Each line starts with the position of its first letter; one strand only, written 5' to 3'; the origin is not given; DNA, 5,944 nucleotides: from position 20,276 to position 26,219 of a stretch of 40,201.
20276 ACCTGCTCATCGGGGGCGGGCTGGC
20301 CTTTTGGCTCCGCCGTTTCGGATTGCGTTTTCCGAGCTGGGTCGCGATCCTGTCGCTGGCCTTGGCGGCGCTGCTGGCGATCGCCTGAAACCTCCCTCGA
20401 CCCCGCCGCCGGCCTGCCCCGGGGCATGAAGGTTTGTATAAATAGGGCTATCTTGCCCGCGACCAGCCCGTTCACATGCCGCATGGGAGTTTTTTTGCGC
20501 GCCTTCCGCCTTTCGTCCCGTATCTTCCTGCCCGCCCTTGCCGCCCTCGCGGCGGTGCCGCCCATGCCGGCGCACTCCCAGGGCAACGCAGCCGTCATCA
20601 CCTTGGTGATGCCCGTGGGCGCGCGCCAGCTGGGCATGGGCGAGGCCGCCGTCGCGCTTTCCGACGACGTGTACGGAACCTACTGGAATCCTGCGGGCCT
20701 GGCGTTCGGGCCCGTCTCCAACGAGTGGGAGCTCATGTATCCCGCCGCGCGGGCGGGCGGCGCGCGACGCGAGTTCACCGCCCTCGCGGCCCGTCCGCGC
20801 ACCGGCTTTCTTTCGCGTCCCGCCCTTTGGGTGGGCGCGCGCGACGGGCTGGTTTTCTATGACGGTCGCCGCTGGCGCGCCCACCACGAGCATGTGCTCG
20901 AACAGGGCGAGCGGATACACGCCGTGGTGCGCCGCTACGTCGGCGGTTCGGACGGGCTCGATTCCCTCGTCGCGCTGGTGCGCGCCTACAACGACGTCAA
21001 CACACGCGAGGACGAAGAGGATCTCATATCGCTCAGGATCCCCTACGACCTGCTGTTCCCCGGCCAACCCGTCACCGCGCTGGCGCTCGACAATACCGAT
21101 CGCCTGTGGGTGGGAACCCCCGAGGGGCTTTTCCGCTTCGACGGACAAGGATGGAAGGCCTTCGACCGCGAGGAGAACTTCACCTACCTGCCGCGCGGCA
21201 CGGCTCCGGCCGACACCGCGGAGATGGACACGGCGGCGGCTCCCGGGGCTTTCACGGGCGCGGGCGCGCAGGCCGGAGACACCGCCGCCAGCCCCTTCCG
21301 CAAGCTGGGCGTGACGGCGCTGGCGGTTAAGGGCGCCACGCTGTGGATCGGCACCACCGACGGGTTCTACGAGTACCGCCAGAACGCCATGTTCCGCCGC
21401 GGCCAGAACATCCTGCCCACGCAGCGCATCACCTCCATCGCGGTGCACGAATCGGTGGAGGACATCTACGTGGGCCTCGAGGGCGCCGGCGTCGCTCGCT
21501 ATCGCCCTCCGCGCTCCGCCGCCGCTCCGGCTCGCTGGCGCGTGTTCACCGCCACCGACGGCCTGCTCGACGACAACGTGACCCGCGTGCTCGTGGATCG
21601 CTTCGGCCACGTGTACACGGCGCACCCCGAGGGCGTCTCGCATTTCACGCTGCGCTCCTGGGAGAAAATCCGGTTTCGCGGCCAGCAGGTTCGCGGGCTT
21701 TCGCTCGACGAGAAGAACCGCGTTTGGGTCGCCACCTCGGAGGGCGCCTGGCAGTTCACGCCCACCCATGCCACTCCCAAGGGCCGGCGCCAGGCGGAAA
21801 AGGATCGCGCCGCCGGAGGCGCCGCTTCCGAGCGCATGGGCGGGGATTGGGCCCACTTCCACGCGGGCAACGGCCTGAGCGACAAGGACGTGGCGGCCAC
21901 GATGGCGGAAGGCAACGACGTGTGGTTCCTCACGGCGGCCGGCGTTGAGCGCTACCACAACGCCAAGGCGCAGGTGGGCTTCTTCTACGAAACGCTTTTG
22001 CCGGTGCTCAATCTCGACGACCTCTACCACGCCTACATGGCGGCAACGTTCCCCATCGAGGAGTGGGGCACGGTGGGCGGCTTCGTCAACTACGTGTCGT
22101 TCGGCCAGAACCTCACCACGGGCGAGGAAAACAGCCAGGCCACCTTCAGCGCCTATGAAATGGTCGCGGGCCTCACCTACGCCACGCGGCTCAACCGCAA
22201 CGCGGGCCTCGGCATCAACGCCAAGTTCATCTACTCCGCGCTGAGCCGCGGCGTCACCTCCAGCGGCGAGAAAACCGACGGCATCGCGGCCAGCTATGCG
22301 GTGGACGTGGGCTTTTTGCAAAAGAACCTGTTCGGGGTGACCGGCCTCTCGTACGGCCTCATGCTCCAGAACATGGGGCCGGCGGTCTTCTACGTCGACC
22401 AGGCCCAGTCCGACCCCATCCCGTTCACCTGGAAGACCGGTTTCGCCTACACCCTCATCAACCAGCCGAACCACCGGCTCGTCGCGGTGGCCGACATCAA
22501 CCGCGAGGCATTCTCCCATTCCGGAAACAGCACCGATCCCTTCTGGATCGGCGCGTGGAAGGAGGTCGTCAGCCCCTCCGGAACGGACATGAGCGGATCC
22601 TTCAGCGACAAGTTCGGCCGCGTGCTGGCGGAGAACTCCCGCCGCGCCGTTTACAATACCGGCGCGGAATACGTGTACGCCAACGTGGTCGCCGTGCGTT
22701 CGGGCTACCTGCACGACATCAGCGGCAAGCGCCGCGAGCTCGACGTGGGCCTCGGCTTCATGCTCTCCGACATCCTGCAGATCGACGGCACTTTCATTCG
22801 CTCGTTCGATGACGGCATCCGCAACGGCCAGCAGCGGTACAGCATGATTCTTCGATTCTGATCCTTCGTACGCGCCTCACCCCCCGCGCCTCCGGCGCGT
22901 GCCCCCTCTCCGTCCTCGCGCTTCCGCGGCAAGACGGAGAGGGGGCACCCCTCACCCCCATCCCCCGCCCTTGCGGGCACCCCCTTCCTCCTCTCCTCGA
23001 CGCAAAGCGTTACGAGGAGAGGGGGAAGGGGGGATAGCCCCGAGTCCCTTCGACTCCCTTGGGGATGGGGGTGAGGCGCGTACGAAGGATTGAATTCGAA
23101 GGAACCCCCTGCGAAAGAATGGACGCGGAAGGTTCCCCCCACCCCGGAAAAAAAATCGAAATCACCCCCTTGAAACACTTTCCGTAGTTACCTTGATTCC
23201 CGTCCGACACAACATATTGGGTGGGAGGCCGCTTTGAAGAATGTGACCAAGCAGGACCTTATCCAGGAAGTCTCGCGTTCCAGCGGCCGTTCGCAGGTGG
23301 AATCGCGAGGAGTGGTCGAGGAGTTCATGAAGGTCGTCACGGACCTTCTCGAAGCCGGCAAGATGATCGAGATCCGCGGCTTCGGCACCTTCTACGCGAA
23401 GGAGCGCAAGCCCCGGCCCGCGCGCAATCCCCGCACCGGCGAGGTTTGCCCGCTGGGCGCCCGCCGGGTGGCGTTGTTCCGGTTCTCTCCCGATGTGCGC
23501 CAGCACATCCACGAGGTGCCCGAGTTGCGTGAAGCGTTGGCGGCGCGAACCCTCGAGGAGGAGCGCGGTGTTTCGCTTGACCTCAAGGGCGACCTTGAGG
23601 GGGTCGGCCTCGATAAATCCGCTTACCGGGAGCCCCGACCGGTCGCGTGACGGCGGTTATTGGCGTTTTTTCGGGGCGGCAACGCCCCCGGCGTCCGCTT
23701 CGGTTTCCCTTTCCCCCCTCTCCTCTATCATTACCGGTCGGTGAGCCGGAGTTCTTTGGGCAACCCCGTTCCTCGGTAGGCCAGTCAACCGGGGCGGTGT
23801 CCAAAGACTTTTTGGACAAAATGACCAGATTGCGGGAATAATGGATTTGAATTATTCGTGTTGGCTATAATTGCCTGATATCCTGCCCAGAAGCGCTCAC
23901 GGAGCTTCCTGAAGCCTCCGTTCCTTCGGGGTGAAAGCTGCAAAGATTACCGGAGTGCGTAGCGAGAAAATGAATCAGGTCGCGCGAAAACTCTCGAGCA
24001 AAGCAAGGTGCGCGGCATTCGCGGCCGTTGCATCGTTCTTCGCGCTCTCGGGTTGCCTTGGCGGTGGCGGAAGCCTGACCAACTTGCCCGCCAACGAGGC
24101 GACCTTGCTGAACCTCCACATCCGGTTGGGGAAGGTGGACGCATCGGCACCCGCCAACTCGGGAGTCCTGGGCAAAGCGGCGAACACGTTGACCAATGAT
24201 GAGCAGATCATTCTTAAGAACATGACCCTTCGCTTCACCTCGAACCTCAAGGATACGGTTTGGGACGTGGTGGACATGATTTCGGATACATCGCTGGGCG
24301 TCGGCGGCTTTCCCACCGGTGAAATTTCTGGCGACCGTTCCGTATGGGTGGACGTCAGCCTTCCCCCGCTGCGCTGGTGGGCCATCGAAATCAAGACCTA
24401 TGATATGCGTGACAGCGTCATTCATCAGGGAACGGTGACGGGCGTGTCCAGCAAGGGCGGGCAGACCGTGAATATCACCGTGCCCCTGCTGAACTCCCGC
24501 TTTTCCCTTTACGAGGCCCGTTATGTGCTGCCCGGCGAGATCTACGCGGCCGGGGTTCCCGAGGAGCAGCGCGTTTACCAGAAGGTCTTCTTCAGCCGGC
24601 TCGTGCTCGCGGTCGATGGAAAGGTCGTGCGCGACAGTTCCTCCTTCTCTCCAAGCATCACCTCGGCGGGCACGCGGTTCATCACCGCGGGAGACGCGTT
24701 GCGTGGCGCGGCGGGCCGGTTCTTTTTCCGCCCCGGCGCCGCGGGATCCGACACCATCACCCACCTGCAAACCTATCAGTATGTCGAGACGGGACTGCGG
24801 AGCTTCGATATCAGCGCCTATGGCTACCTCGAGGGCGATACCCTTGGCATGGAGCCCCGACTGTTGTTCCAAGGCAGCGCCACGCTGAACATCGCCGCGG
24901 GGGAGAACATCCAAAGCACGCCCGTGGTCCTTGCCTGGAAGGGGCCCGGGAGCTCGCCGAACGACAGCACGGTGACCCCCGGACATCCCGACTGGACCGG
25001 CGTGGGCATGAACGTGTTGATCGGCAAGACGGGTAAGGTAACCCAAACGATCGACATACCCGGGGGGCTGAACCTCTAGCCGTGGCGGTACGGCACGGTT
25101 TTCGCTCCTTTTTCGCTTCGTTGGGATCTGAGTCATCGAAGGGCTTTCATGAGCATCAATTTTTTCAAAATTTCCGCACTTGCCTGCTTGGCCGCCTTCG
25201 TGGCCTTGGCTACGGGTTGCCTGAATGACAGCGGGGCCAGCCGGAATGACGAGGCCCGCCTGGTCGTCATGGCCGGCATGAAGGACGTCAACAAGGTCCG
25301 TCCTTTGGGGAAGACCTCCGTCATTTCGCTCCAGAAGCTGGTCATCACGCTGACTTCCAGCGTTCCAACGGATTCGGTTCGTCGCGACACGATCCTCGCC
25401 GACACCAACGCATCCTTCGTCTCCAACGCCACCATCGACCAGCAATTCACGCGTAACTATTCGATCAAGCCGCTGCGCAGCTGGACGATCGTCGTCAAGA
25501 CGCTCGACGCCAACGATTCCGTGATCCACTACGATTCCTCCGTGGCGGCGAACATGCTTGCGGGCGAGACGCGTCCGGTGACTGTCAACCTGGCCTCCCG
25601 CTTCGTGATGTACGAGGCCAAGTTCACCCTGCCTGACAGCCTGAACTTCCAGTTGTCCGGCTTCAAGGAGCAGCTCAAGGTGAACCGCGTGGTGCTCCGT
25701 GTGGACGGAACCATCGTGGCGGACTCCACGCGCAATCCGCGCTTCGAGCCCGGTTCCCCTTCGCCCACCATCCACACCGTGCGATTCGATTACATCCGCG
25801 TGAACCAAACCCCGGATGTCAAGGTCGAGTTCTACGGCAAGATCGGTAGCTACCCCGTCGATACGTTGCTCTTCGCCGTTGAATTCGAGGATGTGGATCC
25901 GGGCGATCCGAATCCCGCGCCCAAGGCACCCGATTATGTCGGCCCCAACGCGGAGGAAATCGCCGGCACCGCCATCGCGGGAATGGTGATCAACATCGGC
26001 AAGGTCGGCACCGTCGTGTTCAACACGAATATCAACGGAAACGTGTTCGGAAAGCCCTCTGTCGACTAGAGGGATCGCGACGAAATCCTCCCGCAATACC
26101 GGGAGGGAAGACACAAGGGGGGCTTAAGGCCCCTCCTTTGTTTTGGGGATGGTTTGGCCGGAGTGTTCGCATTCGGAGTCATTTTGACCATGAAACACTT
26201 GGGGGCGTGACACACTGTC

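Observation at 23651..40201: Eight tandem paralogous lipoproteins with stepwise addition of Asp-box beta-propellers: candidate undescribed cell-surface system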

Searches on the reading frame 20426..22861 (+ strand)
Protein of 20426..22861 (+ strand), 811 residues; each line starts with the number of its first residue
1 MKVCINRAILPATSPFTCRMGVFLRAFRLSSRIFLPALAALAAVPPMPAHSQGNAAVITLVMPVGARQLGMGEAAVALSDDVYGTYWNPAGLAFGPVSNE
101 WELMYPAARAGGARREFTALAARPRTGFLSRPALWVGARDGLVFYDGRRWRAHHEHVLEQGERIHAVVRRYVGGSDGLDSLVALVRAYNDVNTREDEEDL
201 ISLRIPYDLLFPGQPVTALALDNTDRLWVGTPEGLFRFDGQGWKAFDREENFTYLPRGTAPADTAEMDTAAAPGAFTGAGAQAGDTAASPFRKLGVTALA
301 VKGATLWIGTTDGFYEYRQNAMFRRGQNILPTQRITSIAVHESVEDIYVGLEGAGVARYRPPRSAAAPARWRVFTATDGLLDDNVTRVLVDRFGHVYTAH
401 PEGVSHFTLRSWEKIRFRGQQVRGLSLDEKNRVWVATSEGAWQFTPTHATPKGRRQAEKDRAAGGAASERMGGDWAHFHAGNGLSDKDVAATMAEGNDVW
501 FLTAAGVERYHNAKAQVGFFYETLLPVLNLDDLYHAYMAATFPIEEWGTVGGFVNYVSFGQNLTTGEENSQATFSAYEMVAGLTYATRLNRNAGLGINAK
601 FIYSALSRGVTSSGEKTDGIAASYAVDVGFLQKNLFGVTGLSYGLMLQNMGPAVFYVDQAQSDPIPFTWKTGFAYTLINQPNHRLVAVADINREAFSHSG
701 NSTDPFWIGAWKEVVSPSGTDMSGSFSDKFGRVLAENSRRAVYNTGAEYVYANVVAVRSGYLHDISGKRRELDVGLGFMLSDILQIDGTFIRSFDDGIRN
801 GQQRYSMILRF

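Call 8: search_protein_families(library=pfam, max_evalue=0.01, proteins=[window:20426-22861:+])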
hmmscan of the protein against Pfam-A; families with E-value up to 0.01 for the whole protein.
window:20426-22861:+ (811 aa): 2 families
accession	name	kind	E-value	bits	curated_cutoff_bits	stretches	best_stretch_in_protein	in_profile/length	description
PF19572.5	PorV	-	1.2e-11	45.1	27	2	509-692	49-234/243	Type IX secretion system protein PorV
PF07494.17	Reg_prop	-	2.3e-10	39.8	20.4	0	211-231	2-22/24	Two component regulator propeller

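Call 13: search_protein_families(library=ncbifam, max_evalue=0.1, proteins=[window:20426-22861:+])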
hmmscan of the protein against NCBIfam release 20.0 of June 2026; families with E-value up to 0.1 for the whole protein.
window:20426-22861:+ (811 aa): 6 families
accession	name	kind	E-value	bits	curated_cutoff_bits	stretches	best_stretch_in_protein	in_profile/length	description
NF033709.1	PorV_fam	subfamily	1.7e-51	175.8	90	2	496-807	28-322/326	PorV/PorQ family protein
NF033710.1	T9SS_OM_PorV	equivalog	2.3e-34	119.2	250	2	510-791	63-346/367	type IX secretion system outer membrane channel protein PorV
NF033711.1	T9SS_PorQ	equivalog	1e-12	47.8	220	1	534-699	82-235/335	type IX secretion system protein PorQ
NF052325.1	PorVQ2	equivalog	1.5e-10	40.5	325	1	62-122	32-92/354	putative type IX sorting system protein PorV2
NF052228.1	T9SS_PorZ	equivalog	0.00029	19.4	260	0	213-238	531-556/757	type IX secretion system anionic LPS delivery protein PorZ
NF045728.1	glycosyl_F510_1955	equivalog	0.038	13.2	175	0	218-247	9-39/246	F510_1955 family glycosylhydrolase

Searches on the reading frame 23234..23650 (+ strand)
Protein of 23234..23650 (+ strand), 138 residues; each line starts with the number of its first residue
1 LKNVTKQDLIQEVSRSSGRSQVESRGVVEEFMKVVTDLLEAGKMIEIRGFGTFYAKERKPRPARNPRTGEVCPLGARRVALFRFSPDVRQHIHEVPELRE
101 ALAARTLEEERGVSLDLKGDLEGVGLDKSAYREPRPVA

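Call 13: search_protein_families(library=ncbifam, max_evalue=0.1, proteins=[window:23234-23650:+])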
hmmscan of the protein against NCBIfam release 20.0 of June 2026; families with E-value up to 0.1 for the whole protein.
window:23234-23650:+ (138 aa): 7 families
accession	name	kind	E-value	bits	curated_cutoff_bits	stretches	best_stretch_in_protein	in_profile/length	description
NF001401.0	PRK00285.1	equivalog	5.7e-22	77.8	111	1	2-95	4-97/103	integration host factor subunit alpha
TIGR00987.1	himA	equivalog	3.5e-17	62.6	120.25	1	4-94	2-92/96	integration host factor subunit alpha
NF001222.0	PRK00199.1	equivalog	2.1e-15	56.7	115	1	5-93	2-91/95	integration host factor subunit beta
TIGR00988.1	hip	equivalog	7.8e-13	48.6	119.95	1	5-92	2-90/94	integration host factor subunit beta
NF007945.0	PRK10664.1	equivalog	2.2e-09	37.7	157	1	6-85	3-82/90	nucleoid-associated protein HU-beta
NF008023.0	PRK10753.1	equivalog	4.4e-08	33.4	162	1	6-82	3-79/90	nucleoid-associated protein HU-alpha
TIGR01201.1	HU_rel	subfamily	5.9e-07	29.5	68.6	1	3-56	30-83/170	HU family DNA-binding protein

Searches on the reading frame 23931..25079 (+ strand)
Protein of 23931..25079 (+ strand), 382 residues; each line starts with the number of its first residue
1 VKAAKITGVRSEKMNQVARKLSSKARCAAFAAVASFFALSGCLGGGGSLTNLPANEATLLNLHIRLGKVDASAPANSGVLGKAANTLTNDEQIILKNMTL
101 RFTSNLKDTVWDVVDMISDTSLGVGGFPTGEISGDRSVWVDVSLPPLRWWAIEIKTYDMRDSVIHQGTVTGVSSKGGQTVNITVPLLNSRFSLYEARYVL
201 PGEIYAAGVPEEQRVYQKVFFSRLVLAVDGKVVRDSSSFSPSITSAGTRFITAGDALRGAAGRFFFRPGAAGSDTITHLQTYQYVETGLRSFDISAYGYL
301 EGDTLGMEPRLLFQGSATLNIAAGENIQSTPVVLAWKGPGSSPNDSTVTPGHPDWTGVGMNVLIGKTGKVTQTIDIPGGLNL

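Call 8: search_protein_families(library=pfam, max_evalue=0.01, proteins=[window:23931-25079:+])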
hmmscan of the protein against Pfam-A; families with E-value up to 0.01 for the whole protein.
window:23931-25079:+ (382 aa): 0 families

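Call 13: search_protein_families(library=ncbifam, max_evalue=0.1, proteins=[window:23970-25079:+])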
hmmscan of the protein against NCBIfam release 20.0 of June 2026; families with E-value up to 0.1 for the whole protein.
window:23970-25079:+ (369 aa): 1 family
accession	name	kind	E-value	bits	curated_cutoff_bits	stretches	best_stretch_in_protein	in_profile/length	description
TIGR01705.1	MTA_SAH-nuc-hyp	equivalog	0.083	12.7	152.2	0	256-291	68-103/212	5'-methylthioadenosine/S-adenosylhomocysteine nucleosidase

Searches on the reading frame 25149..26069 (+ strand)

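Call 8: search_protein_families(library=pfam, max_evalue=0.01, proteins=[window:25149-26069:+])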
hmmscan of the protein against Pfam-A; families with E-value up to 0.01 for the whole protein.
window:25149-26069:+ (306 aa): 0 families

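Call 13: search_protein_families(library=ncbifam, max_evalue=0.1, proteins=[window:25149-26069:+])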
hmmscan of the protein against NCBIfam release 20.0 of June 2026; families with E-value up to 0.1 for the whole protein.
window:25149-26069:+ (306 aa): 2 families
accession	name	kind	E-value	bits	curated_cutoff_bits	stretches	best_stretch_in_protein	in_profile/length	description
NF038353.1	FxLYD_dom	domain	0.055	13.4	23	0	102-151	11-60/71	FxLYD domain-containing protein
NF007832.0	PRK10543.1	equivalog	0.092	12.3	348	0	84-147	95-157/193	superoxide dismutase [Fe]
